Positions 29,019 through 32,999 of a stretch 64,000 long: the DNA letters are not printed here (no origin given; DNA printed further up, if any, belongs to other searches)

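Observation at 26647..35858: Stripped-down type VIIb secretion locus lacking recognisable EsaA, EssA and EssB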

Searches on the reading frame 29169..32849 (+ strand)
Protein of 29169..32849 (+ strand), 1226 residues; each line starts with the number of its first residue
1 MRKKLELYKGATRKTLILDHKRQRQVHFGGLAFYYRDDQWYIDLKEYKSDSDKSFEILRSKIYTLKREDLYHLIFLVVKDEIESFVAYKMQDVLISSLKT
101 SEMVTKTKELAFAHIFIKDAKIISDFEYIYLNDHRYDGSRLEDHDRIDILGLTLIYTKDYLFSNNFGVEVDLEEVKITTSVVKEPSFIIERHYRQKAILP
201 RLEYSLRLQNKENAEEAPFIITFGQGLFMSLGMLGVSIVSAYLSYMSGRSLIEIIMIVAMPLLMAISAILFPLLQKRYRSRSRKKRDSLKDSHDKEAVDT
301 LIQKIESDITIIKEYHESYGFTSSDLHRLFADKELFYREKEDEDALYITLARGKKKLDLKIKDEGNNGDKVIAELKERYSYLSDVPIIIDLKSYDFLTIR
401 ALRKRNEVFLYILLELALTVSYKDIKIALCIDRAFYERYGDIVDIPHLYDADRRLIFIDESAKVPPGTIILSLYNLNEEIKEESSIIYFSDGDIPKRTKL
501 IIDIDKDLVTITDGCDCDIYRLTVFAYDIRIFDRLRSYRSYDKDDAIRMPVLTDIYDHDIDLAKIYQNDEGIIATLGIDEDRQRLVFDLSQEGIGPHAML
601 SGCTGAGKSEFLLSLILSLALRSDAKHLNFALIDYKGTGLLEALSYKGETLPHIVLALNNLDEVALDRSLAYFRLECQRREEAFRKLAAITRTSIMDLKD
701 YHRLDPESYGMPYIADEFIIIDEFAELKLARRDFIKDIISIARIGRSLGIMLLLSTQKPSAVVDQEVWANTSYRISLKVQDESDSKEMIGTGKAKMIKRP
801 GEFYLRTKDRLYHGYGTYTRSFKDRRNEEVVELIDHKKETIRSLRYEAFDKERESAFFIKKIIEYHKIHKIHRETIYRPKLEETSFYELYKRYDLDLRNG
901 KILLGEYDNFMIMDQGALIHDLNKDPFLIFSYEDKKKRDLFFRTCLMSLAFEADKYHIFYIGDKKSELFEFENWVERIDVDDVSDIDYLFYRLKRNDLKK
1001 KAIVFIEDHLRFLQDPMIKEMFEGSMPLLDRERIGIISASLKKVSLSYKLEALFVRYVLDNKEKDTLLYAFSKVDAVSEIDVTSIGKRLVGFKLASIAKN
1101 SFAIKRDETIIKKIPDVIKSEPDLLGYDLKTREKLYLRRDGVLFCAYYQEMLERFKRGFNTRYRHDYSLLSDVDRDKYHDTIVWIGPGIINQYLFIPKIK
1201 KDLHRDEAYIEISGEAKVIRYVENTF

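Call 4: search_protein_families(library=pfam, proteins=[window:29169-32849:+], max_evalue=0.1)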
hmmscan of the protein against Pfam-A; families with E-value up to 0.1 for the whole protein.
window:29169-32849:+ (1226 aa): 2 families
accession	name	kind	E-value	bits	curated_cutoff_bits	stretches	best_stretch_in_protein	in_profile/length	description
PF01580.24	FtsK_SpoIIIE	-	6.1e-18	65.5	24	1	573-760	19-220/221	FtsK/SpoIIIE family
PF00420.29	Oxidored_q2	-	0.079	13.1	26.1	0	599-637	10-48/95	NADH-ubiquinone/plastoquinone oxidoreductase chain 4L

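Call 5: search_protein_families(library=ncbifam, proteins=[window:29169-32849:+], max_evalue=1)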
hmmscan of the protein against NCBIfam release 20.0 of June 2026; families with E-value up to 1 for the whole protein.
window:29169-32849:+ (1226 aa): 7 families
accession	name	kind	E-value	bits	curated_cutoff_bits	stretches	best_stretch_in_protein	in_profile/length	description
TIGR03928.1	T7_EssCb_Firm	equivalog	6.4e-79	265.9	778.4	2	570-995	444-885/1296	type VII secretion protein EssC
TIGR03924.1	T7SS_EccC_a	equivalog_domain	1e-52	179.8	509.15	2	559-810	408-659/673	type VII secretion protein EccCa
TIGR03925.1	T7SS_EccC_b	equivalog_domain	7.6e-22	77.3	346.55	1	580-802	63-272/564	type VII secretion protein EccCb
NF007615.0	PRK10263.1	equivalog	9.5e-11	40.1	1566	1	560-797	978-1224/1355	DNA translocase FtsK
NF041214.1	plasmid_TraB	equivalog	0.0023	16.5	800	1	596-778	249-408/639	plasmid transfer protein TraB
NF042943.1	HerA_antiphage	equivalog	0.0024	16.5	800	1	741-786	465-509/566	anti-phage-associated helicase HerA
NF041447.1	TrbC_conju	equivalog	0.0052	15.3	800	0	589-618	123-152/685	F-type conjugative transfer protein TrbC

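Call 8: find_related_loci(query=window:29169-32849:+, collection=genome_contigs, flank=10000)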
Query window:29169-32849:+ (1226 aa) in genome_contigs; peptide patterns used: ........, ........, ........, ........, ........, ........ (x = any residue, [..] = any of these).
29 stretches matched a pattern, but none encodes a relative of the query by tblastn (E <= 1e-3).

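Call 34: find_homologous_proteins(query=window:29169-32849:+, max_evalue=0.001)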
Query window:29169-32849:+ (1226 aa): 39 proteins with E <= 0.001 among 8000 candidates.
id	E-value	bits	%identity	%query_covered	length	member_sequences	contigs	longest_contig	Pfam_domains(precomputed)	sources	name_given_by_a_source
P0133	0.0e+0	2651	98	100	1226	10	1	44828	PF01580.25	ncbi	-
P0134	0.0e+0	1073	46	100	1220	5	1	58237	PF01580.25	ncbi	-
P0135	5.2e-59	219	39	20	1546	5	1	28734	PF01580.25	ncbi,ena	-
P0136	1.2e-50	191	29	32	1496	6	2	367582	PF12538.14,PF24883.3,PF13401.13,PF01580.25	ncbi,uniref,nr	ncbi:type VII secretion protein EssC [Listeria ivanovii]|uniref:type VII secretion protein EssC n=1 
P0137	1.4e-49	187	39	18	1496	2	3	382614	PF12538.14,PF24883.3,PF13401.13,PF01580.25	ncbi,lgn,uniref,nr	ncbi:type VII secretion protein EssC [Listeria sp. FSL L7-1485]|uniref:Type VII secretion protein Es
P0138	6.3e-49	185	29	33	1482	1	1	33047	PF12538.14,PF13401.13,PF01580.25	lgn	-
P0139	4.8e-48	182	30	33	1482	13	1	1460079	PF12538.14,PF13401.13,PF01580.25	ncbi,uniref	ncbi:type VII secretion protein EssC [Oceanobacillus kimchii]|uniref:type VII secretion protein EssC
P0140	9.0e-48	181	30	33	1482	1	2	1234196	PF12538.14,PF13401.13,PF01580.25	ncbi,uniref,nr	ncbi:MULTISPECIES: type VII secretion protein EssC [unclassified Oceanobacillus]|uniref:type VII sec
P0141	2.6e-47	180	36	19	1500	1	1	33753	PF13401.13,PF01580.25,PF01637.25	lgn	-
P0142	1.7e-45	174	28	36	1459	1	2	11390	PF13401.13,PF01580.25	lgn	-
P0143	9.3e-25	105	33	19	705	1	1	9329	PF01580.25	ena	-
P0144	9.9e-16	75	32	20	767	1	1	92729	PF17854.7,PF01580.25,PF09397.17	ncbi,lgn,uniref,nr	ncbi:DNA translocase FtsK [Salibacterium halotolerans]|uniref:DNA segregation ATPase FtsK/SpoIIIE, S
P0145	1.4e-12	65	29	24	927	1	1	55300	PF17854.7,PF01580.25,PF09397.17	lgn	-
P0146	7.7e-12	62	28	21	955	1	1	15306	PF17854.7,PF13491.12,PF01580.25,PF09397.17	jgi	jgi:S-DNA-T family DNA segregation ATPase FtsK/SpoIIIE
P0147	9.2e-12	62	27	21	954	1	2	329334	PF17854.7,PF13491.12,PF01580.25,PF09397.17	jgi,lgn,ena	-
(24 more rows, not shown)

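Call 38: search_solved_structures(query=A2, max_evalue=1)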
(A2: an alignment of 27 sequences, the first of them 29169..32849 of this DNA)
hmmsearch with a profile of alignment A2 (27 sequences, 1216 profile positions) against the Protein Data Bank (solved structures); distinct sequences matched with E-value up to 1: 24.
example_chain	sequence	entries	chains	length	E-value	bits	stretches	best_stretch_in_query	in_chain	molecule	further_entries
9qks_G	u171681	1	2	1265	5e-105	355.6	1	129-876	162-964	ESX secretion system protein YukB,Green fluorescent protein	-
4nh0_A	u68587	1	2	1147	2.1e-61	211.1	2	573-829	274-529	Cell divisionFtsK/SpoIIIE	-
7np7_C1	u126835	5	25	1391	7.6e-34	119.8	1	573-783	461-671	ESX-5 secretion system protein EccC5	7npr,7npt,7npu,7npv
7b9f_C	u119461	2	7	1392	4.3e-32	114.1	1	574-784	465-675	EccC5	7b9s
2iuu_A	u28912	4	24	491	7.7e-27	96.6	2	710-806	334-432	DNA TRANSLOCASE FTSK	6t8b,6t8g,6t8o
2iut_A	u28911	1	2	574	1.2e-26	96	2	710-806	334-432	DNA TRANSLOCASE FTSK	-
2ius_A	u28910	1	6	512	8.4e-24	86.6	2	708-806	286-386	DNA TRANSLOCASE FTSK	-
4lya_A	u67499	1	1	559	7.5e-13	50.3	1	604-783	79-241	Uncharacterized protein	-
5fv0_A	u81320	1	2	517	3.4e-12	48.1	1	604-783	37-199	ESX secretion system protein EccC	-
6o1w_A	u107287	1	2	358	4e-10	41.3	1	591-826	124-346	DNA translocase coupling protein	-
6o1x_A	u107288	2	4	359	4e-10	41.3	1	591-826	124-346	DNA translocase coupling protein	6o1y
6o1z_A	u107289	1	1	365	4.5e-10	41.1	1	591-826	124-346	DNA translocase coupling protein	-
4n1a_A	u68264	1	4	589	7.3e-08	33.8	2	606-760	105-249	Cell divisionFtsK/SpoIIIE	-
9jv8_A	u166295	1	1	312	0.0001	23.3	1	604-690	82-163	ESX-1 secretion system protein EccCb1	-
6sz9_A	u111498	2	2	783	0.00019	22.5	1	601-619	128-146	IcmO (DotL)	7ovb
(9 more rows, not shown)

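Call 44: find_encoding_contigs(protein=P0136, flank=10000, max_places=1)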
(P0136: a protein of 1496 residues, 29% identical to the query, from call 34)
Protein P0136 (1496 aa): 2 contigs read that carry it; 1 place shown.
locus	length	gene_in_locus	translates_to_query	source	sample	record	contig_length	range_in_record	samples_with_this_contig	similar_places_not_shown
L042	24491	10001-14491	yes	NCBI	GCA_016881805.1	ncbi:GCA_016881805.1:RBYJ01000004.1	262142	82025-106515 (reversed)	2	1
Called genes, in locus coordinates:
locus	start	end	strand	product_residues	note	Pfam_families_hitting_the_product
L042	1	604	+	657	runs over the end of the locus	PF21370:PAS_GdpP, PF24898:GGDEF_GdpP, PF01368:DHH, PF02272:DHHA1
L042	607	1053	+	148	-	PF01281:Ribosomal_L9_N, PF03948:Ribosomal_L9_C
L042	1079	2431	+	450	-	PF00772:DnaB, PF13481:AAA_25, PF03796:DnaB_C, PF06745:ATPase (weak)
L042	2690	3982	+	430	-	PF00709:Adenylsucc_synt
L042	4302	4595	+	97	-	PF06013:WXG100, PF25547:WXG100_2 (weak)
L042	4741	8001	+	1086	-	PF12698:ABC2_membrane_3, PF27280:EsaA_helical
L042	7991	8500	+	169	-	PF10661:EssA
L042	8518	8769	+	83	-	PF08817:YukD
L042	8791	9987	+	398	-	PF10140:YukC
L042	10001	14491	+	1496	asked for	PF12538:FtsK_SpoIIIE_N, PF01580:FtsK_SpoIIIE, PF24883:NPHP3_N (faint), PF13401:AAA_22 (faint), PF01580:FtsK_SpoIIIE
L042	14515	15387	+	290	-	PF07901:DUF1672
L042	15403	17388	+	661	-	-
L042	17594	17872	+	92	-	-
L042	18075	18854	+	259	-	-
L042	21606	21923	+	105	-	PF13780:DUF4176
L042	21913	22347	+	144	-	-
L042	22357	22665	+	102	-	-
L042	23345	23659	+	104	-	-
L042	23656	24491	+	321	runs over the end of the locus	-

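Call 45: find_encoding_contigs(protein=P0139, flank=10000, max_places=1)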
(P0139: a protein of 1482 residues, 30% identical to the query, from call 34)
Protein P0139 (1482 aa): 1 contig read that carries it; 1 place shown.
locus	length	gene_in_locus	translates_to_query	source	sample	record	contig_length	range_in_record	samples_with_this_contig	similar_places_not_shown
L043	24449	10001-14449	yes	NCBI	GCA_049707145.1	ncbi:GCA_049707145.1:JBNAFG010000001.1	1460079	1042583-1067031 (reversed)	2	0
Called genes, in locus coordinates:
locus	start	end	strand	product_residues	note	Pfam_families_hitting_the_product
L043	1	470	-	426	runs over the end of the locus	PF01381:HTH_3, PF12844:HTH_19 (weak), PF13560:HTH_31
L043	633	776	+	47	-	-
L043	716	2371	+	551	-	PF03109:ABC1, PF27536:UbiB_helical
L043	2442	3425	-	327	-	PF00478:IMPDH, PF01070:FMN_dh (faint), PF03060:NMO, PF00977:His_biosynth (faint), PF02581:TMP-TENI (faint)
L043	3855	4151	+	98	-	PF06013:WXG100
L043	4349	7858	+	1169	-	PF27280:EsaA_helical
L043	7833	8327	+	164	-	PF10661:EssA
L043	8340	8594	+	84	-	PF08817:YukD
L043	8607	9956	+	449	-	PF10140:YukC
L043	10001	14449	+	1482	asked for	PF12538:FtsK_SpoIIIE_N, PF01580:FtsK_SpoIIIE, PF13401:AAA_22 (faint), PF01580:FtsK_SpoIIIE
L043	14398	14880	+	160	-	PF16888:YwqH-like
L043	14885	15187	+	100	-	-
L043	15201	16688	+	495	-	PF04740:LXG, PF26953:DUF8301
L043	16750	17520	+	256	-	-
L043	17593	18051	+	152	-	PF16895:DUF5085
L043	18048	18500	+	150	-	PF16895:DUF5085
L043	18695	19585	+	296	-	-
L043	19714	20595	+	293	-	-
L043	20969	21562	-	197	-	PF03413:PepSY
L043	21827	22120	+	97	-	-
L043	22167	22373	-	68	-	-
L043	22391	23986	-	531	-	PF07969:Amidohydro_3, PF01979:Amidohydro_1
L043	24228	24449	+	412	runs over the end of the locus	PF00768:Peptidase_S11, PF13354:Beta-lactamase2 (weak)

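Call 46: find_encoding_contigs(protein=P0135, flank=10000, max_places=1)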
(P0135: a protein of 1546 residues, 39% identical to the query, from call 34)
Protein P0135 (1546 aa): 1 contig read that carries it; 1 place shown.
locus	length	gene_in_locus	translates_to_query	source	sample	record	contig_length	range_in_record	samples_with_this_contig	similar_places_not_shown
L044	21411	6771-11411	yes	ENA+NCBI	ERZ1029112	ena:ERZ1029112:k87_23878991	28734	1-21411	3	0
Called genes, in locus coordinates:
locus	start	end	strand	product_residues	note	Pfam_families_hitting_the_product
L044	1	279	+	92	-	?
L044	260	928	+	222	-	PF04203:Sortase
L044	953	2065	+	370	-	-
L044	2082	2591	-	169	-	PF06541:ABC_trans_CmpB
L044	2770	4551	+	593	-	PF13230:GATase_4 (weak), PF13522:GATase_6, PF13537:GATase_7, PF01380:SIS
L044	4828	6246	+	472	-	PF00587:tRNA-synt_2b, PF03129:HGTP_anticodon, PF09180:ProRS-C_1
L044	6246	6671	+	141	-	PF00293:NUDIX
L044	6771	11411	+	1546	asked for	PF01580:FtsK_SpoIIIE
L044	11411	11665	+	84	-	-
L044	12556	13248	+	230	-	PF04542:Sigma70_r2, PF04545:Sigma70_r4, PF01381:HTH_3 (weak)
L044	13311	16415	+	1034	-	PF00580:UvrD-helicase, PF01443:Viral_helicase1 (faint), PF13245:AAA_19, PF13361:UvrD_C, PF13538:UvrD_C_2 (faint)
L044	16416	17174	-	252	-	-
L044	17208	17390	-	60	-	PF00830:Ribosomal_L28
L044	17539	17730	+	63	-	-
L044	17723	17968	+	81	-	PF07875:Coat_F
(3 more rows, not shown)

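Call 89: find_encoding_contigs(protein=P0133, flank=10000, max_places=2)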
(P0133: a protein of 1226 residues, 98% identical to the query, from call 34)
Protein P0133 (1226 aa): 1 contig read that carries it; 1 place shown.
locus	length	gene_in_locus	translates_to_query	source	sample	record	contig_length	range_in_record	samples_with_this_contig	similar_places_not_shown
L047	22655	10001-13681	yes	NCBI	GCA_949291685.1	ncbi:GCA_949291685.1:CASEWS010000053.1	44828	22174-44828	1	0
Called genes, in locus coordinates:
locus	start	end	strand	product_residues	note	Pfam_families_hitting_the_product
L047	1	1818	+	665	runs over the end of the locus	PF17191:RecG_wedge, PF00270:DEAD, PF04851:ResIII (weak), PF00271:Helicase_C, PF19833:RecG_dom3_C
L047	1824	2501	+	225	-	PF14622:Ribonucleas_3_3, PF00636:Ribonuclease_3, PF00035:dsrm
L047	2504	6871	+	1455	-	PF02811:PHP, PF00929:RNase_T, PF13482:RNase_H_2 (weak), PF07733:DNA_pol3_alpha, PF17657:DNA_pol3_finger, PF14579:HHH_6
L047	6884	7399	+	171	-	PF14512:TM1586_NiRdase (faint), PF00881:Nitroreductase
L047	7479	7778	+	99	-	-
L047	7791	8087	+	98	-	PF06013:WXG100 (weak)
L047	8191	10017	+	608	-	-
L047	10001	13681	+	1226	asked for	PF01580:FtsK_SpoIIIE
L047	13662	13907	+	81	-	-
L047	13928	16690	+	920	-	PF01832:Glucosaminidase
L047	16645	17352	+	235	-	PF01479:S4, PF00849:PseudoU_synth_2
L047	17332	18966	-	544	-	PF05833:NFACT_N, PF05670:NFACT-R_1, PF18297:NFACT-R_2 (weak)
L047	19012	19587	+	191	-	PF00625:Guanylate_kin, PF13671:AAA_33 (faint), PF13238:AAA_18 (faint)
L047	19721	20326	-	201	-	PF00163:Ribosomal_S4, PF01479:S4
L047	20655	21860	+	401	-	PF13936:HTH_38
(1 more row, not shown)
